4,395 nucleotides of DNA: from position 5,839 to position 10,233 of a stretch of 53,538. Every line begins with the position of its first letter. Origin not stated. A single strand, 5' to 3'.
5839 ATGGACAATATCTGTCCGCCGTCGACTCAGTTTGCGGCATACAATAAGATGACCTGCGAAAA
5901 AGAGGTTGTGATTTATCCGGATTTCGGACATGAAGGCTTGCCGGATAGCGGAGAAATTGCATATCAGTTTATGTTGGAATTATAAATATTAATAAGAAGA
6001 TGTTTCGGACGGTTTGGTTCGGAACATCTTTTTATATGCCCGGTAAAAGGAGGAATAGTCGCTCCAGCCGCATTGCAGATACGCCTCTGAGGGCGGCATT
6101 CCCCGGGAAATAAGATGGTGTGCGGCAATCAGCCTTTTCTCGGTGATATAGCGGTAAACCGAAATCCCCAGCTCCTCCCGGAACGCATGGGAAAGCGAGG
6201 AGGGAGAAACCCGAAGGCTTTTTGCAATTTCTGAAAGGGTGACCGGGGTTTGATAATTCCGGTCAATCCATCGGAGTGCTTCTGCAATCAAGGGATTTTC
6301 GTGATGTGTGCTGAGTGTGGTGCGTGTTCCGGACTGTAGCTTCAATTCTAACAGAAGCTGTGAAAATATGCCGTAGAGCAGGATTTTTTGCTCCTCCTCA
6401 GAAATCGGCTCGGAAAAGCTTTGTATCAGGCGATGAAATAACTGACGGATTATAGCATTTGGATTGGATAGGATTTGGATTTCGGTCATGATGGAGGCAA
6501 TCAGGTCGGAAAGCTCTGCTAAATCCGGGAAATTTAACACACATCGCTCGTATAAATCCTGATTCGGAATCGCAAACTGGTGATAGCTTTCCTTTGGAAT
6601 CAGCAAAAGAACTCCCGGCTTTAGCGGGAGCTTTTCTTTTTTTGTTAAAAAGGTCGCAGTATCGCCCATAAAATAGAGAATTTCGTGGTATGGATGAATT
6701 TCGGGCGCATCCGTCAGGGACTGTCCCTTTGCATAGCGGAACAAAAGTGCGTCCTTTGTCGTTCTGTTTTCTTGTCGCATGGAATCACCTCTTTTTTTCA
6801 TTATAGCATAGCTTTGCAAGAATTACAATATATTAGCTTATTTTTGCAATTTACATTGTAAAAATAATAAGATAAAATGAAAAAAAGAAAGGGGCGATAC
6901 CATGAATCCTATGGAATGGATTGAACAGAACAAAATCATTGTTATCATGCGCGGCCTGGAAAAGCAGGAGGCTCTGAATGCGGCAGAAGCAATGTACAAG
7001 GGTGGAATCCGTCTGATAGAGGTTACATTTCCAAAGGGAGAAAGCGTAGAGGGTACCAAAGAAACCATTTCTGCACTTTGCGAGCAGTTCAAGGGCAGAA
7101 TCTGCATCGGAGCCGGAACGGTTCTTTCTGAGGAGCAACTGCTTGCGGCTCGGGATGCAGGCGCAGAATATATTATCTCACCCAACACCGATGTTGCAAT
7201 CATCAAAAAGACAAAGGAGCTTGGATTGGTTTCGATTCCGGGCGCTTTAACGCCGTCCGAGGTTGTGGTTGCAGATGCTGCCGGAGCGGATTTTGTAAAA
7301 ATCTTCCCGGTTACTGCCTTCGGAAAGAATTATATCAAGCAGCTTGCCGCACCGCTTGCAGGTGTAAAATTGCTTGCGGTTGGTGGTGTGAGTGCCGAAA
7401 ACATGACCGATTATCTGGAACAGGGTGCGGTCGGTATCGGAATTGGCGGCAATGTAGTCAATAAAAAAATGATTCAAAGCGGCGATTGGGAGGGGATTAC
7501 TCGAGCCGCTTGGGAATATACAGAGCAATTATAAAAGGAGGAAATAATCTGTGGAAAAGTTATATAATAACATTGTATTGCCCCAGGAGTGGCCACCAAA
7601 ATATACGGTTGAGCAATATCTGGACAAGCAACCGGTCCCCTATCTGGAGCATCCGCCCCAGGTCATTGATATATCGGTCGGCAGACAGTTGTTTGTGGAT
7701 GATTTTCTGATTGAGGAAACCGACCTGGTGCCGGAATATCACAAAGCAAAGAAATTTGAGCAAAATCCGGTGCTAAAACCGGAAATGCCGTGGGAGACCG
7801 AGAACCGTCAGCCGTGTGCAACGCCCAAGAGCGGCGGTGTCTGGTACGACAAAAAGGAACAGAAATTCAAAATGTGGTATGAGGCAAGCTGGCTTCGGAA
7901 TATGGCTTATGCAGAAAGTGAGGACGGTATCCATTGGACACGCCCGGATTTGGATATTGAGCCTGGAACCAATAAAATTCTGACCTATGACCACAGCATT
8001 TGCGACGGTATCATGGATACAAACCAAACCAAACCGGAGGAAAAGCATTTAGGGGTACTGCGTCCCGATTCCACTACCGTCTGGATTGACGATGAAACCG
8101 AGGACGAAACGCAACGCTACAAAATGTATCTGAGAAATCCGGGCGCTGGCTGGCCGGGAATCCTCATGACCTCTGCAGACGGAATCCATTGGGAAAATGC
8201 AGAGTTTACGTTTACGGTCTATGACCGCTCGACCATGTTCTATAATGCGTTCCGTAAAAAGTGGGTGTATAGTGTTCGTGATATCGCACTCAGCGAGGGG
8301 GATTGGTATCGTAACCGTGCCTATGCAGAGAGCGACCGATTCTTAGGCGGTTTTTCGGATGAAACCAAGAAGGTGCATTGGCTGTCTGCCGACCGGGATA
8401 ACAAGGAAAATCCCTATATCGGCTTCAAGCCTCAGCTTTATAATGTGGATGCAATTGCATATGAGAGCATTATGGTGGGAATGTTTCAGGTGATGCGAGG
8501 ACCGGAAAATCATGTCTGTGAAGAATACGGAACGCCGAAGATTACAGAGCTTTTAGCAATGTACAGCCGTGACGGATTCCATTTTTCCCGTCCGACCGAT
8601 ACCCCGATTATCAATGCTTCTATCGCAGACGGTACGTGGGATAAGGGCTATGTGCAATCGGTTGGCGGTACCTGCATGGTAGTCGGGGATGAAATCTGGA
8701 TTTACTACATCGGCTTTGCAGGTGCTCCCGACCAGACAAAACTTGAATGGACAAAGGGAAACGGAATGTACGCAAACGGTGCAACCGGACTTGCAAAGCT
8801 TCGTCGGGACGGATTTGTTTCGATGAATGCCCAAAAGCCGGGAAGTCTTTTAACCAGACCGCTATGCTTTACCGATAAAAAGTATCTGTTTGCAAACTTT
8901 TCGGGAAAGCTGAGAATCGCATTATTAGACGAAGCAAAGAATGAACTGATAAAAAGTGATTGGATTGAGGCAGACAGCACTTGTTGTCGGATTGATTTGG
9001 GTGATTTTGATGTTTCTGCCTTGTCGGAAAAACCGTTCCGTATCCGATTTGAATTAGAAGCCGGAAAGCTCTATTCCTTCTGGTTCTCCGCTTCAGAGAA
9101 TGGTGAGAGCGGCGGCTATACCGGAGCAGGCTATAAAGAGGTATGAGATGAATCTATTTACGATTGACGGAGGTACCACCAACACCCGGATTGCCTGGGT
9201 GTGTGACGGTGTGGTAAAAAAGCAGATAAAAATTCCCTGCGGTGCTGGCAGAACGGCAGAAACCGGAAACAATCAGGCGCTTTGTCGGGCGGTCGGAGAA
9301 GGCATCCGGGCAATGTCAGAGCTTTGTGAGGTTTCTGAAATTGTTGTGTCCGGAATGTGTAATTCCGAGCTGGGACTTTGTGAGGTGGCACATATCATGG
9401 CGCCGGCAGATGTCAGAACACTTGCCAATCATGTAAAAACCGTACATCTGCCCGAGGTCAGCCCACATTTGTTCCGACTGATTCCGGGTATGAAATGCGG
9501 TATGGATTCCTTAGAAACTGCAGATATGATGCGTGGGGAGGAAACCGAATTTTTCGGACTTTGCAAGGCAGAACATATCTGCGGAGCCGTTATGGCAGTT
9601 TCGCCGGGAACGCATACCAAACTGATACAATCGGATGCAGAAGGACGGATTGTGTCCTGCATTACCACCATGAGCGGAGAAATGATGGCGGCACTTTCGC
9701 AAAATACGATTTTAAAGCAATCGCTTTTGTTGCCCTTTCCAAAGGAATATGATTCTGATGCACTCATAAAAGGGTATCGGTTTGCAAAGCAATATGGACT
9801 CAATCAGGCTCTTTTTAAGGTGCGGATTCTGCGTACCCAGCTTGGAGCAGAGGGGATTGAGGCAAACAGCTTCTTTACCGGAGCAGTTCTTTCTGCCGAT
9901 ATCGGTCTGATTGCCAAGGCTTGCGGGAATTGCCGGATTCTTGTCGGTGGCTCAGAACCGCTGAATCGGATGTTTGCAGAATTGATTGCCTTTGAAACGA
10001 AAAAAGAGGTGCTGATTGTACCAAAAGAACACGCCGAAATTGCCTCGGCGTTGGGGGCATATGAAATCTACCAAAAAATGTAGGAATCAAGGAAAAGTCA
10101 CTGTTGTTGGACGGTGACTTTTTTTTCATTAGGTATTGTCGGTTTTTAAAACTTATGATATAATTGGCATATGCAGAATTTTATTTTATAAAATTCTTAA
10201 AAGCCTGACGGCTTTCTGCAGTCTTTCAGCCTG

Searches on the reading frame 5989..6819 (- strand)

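Call 28: search_protein_families(library=pfam, proteins=[window:5989-6819:-])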
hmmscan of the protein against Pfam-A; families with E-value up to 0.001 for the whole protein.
window:5989-6819:- (276 aa): 3 families
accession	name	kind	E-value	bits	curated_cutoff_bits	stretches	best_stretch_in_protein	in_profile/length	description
PF12833.13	HTH_18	-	2.5e-20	73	33.6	1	198-273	1-77/80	Helix-turn-helix domain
PF00165.29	HTH_AraC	-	1.1e-08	35.4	26.6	1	185-226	1-42/42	Bacterial regulatory helix-turn-helix proteins, AraC family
PF02311.25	AraC_binding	-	1.2e-05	25.6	21.1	1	38-150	17-133/135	AraC-like ligand binding domain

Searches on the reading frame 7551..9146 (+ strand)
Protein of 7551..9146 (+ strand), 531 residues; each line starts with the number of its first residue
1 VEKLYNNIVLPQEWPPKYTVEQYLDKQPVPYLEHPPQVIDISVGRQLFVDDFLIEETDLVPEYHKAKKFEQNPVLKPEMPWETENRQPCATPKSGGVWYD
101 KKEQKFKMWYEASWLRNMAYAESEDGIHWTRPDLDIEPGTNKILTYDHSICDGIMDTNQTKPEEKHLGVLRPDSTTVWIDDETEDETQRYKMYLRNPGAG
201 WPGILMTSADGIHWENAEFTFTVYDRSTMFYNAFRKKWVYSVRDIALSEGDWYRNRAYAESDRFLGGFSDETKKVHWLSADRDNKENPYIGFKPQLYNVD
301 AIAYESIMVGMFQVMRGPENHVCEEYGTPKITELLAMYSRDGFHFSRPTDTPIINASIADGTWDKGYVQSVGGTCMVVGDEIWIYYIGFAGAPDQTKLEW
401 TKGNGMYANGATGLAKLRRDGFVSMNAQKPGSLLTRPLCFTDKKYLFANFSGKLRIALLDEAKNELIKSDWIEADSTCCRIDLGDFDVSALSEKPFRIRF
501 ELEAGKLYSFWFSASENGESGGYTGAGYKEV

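Call 28: search_protein_families(library=pfam, proteins=[window:7551-9146:+])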
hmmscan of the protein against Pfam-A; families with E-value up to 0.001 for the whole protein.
window:7551-9146:+ (531 aa): 0 families

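Call 102: search_protein_families(library=ncbifam, proteins=[window:7551-9146:+], max_evalue=0.01)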
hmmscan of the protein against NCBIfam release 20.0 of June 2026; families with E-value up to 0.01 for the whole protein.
window:7551-9146:+ (531 aa): 1 family
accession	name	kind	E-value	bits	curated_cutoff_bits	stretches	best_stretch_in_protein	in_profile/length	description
NF052550.1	BManbPhaseBMBP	equivalog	0.0034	16.8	450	0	66-136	4-78/296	beta-1,2-mannobiose phosphorylase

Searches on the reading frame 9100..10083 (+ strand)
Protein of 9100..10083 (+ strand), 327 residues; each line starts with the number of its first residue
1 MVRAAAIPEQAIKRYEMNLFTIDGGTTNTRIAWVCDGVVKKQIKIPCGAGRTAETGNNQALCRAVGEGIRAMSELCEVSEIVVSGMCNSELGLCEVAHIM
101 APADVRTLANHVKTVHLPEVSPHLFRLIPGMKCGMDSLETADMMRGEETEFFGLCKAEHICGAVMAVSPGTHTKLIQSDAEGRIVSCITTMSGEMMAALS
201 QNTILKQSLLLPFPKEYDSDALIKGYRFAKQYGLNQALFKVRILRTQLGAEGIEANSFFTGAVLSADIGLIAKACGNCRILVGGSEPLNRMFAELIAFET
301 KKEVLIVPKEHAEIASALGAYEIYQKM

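Call 28: search_protein_families(library=pfam, proteins=[window:9100-10083:+])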
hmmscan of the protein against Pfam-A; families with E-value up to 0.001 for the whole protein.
window:9100-10083:+ (327 aa): 1 family
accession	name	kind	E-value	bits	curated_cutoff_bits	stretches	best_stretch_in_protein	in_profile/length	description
PF05035.17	DGOK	-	1.6e-38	132.8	25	1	23-298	1-260/281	2-keto-3-deoxy-galactonokinase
